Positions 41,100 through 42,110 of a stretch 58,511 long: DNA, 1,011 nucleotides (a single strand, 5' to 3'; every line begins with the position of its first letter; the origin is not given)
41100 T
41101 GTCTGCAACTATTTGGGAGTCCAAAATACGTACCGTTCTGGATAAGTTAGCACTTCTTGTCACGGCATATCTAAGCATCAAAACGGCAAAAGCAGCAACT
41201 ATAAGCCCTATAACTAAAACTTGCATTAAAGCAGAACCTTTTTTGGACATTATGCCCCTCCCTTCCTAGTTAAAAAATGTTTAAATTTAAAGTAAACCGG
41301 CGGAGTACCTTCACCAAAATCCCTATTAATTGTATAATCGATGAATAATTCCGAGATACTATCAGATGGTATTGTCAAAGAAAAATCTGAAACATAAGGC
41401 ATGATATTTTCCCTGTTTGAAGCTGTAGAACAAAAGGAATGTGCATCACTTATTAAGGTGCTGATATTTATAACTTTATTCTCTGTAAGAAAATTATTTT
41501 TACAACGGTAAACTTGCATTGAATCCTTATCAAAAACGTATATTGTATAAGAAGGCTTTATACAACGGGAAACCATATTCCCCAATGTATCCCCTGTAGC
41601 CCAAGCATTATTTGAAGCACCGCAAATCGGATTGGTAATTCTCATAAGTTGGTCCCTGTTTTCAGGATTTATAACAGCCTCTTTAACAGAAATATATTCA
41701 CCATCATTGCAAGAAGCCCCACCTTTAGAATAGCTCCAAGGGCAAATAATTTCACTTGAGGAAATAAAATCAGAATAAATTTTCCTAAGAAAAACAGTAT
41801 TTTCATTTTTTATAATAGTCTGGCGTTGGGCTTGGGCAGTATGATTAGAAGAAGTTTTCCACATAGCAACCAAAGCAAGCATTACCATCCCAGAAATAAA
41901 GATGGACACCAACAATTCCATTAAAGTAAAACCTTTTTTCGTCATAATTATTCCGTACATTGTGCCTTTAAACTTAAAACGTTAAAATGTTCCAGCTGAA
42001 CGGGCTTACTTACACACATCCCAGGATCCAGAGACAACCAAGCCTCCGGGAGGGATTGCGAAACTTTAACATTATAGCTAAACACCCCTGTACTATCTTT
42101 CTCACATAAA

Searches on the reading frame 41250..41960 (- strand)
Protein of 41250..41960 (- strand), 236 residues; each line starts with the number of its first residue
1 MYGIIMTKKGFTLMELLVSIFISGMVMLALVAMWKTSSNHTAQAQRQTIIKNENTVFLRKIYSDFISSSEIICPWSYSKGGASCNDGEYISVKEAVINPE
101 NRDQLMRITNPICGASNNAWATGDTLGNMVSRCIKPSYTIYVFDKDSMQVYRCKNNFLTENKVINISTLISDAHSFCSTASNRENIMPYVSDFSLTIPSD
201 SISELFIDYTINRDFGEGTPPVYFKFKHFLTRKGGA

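Call 40: search_protein_families(library=pfam, proteins=[window:41250-41960:-], max_evalue=0.001)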
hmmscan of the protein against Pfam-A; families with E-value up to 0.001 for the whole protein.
window:41250-41960:- (236 aa): 1 family
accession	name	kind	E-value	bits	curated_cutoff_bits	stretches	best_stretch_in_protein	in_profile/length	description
PF07963.17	N_methyl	-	2.2e-06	27.4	21.2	1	7-30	3-26/27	Prokaryotic N-terminal methylation motif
